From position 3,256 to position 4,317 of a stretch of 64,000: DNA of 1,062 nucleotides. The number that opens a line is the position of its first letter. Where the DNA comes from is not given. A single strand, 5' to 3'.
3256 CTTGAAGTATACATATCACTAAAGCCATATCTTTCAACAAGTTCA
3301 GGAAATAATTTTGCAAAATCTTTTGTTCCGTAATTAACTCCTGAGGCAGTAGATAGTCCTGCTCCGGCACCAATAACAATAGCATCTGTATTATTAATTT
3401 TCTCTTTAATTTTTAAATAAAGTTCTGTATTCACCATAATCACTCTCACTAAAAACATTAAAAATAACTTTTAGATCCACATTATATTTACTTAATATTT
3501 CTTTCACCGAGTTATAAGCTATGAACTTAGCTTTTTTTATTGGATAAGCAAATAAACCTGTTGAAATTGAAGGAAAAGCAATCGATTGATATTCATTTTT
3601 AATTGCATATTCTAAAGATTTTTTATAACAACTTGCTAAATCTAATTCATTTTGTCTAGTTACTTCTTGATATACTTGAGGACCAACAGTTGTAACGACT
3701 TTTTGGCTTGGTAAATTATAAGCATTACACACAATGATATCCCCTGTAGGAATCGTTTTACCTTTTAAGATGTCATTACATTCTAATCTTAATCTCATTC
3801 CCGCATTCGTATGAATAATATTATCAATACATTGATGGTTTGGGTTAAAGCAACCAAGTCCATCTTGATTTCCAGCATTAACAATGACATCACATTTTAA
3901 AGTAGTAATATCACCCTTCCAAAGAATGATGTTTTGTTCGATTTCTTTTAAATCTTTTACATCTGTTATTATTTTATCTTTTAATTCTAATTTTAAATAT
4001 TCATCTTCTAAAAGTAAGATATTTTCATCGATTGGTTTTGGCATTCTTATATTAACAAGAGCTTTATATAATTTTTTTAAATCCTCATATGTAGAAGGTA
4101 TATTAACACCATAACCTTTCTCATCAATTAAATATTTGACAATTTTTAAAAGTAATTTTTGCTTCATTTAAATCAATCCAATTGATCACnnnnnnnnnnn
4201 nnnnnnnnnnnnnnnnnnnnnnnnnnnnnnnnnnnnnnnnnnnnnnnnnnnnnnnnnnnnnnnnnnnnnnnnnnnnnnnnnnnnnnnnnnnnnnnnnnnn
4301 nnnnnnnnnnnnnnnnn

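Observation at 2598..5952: Rrf2-headed operon coupling a divergent sirtuin (QG instead of catalytic HG) to a macrodomain protein, with PNPOx-like and tandem SnoaL-like partners: a SirTM/macro-like module in a new context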

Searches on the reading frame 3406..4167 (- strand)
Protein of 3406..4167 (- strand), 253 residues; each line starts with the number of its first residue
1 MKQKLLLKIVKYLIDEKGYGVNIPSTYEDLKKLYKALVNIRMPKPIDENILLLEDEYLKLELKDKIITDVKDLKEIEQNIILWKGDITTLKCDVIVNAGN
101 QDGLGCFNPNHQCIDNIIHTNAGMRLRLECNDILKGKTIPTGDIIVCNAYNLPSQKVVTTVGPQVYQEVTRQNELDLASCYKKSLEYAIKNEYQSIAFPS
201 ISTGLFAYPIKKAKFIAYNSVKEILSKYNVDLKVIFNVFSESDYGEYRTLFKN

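Call 3: search_protein_families(library=pfam, proteins=[window:3406-4167:-], max_evalue=0.01)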
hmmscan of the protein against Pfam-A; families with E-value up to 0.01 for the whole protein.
window:3406-4167:- (253 aa): 1 family
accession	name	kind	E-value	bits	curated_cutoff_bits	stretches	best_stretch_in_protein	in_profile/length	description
PF01661.27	Macro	-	6.9e-28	97.4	22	1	96-214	1-115/118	Macro domain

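Call 4: search_protein_families(library=ncbifam, proteins=[window:3406-4167:-], max_evalue=0.01)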
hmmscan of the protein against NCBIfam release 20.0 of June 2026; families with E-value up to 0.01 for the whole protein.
window:3406-4167:- (253 aa): 11 families
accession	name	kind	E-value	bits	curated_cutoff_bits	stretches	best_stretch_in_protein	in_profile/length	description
NF003163.0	PRK04143.1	equivalog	1e-77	261.1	272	1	3-252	5-261/265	protein-ADP-ribose hydrolase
NF001664.0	PRK00431.1-6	equivalog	2.1e-34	118.4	200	1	79-250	3-168/173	O-acetyl-ADP-ribose deacetylase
NF001663.0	PRK00431.1-4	equivalog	2.9e-34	118.5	285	1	79-252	8-176/180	ADP-ribose-binding protein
NF001660.0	PRK00431.1-1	equivalog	2.1e-31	108.8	271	1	80-250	5-170/177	O-acetyl-ADP-ribose deacetylase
NF001661.0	PRK00431.1-2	equivalog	4.8e-31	108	291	1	80-248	3-168/179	O-acetyl-ADP-ribose deacetylase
NF001667.0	PRK00431.2-3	equivalog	1.1e-18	67.5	252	1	79-252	9-174/182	ADP-ribose-binding protein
NF001668.0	PRK00431.2-4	equivalog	9.5e-17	61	278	1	76-252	47-213/220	ADP-ribose-binding protein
NF001665.0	PRK00431.2-1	equivalog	6.5e-16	58.4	315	1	77-252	7-172/177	ADP-ribose-binding protein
NF009880.0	PRK13341.1-1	equivalog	7.6e-14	51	891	1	71-228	420-572/599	AAA family ATPase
NF001662.0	PRK00431.1-3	equivalog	4.4e-12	46.2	215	1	80-251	5-181/185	[protein ADP-ribosylglutamate] hydrolase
NF001666.0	PRK00431.2-2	equivalog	3.6e-07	30.2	246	1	80-224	3-134/164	ADP-ribose-binding protein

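Call 6: search_solved_structures(query=window:3406-4167:-, max_evalue=0.001, show_alignments=2)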
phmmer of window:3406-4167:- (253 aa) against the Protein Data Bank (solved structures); distinct sequences matched with E-value up to 0.001: 30.
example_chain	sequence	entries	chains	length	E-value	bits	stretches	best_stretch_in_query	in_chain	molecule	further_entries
8rsi_A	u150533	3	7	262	1.6e-59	204.6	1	8-250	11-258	O-acetyl-ADP-ribose deacetylase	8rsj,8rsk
5kiv_A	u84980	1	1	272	1.2e-55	191.9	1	23-249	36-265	Protein-ADP-ribose hydrolase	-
8rsl_A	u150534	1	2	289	1.5e-55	191.6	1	23-248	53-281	Protein-ADP-ribose hydrolase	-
8rsm_A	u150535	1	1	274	1.8e-41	145.5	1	22-250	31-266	Protein-ADP-ribose hydrolase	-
8rsn_A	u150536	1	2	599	5.2e-33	117.8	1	78-249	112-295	ADP-ribose 1''-phosphate phosphatase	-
4iqy_A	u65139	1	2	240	7e-29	104.3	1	74-248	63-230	O-acetyl-ADP-ribose deacetylase MACROD2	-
6y4y_A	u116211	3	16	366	2.1e-28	102.7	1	74-248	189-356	Thioredoxin 1,ADP-ribose glycohydrolase MACROD2 | ADP-ribose glycohydrolase MACROD2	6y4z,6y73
5lau_A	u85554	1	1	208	2.6e-26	95.9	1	81-250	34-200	MacroD-type macrodomain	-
5l9k_A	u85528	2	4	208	3.4e-26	95.5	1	81-250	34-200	MACROD-TYPE MACRODOMAIN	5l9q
5fud_A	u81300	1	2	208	3.5e-26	95.4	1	82-250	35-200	O-ACETYL-ADP-RIBOSE DEACETYLASE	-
5lcc_A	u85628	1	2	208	3.3e-25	92.2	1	81-250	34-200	MACROD-TYPE MACRODOMAIN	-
5lbp_A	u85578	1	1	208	3.7e-25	92.1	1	82-250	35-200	MacroD-type macrodomain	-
2x47_A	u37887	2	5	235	5.4e-25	91.5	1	72-249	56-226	MACRO DOMAIN-CONTAINING PROTEIN 1 | ADP-ribose glycohydrolase MACROD1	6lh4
5cb3_A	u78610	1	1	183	8.1e-21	77.9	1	80-249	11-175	O-acetyl-ADP-ribose deacetylase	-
1spv_A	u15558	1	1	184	1.1e-20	77.5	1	80-249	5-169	putative polyprotein/phosphatase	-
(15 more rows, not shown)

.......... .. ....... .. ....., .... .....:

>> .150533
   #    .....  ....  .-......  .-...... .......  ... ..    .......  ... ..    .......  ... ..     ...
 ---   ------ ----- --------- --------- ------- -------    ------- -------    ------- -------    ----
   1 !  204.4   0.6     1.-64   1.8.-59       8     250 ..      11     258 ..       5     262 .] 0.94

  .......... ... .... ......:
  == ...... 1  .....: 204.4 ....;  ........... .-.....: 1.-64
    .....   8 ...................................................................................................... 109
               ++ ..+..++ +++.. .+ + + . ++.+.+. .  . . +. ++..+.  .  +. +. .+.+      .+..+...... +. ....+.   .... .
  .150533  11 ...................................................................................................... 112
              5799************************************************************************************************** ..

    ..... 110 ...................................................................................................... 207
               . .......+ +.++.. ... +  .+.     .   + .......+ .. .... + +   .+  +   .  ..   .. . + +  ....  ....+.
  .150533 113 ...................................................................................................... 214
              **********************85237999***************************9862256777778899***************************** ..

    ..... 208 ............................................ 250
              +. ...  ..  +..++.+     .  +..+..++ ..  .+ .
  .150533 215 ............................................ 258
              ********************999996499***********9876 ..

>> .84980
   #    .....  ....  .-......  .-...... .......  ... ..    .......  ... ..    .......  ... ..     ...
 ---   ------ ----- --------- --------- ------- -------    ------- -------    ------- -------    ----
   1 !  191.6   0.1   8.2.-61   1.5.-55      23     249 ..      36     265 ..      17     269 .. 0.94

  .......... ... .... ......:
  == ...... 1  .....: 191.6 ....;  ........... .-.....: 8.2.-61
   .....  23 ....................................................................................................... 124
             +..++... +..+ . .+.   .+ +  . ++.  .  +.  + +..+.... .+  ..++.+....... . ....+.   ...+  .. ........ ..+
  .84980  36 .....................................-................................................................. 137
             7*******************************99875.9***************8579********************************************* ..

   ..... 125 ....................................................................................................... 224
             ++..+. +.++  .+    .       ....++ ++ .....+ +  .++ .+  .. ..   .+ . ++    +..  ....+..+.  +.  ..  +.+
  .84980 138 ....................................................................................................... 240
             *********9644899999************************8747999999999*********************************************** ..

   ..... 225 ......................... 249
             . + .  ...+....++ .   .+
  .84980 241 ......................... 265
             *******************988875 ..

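Call 32: search_protein_families(library=padloc, proteins=[window:3406-4167:-], max_evalue=0.01)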
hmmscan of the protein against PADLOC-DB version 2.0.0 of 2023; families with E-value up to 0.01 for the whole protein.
window:3406-4167:- (253 aa): 0 families
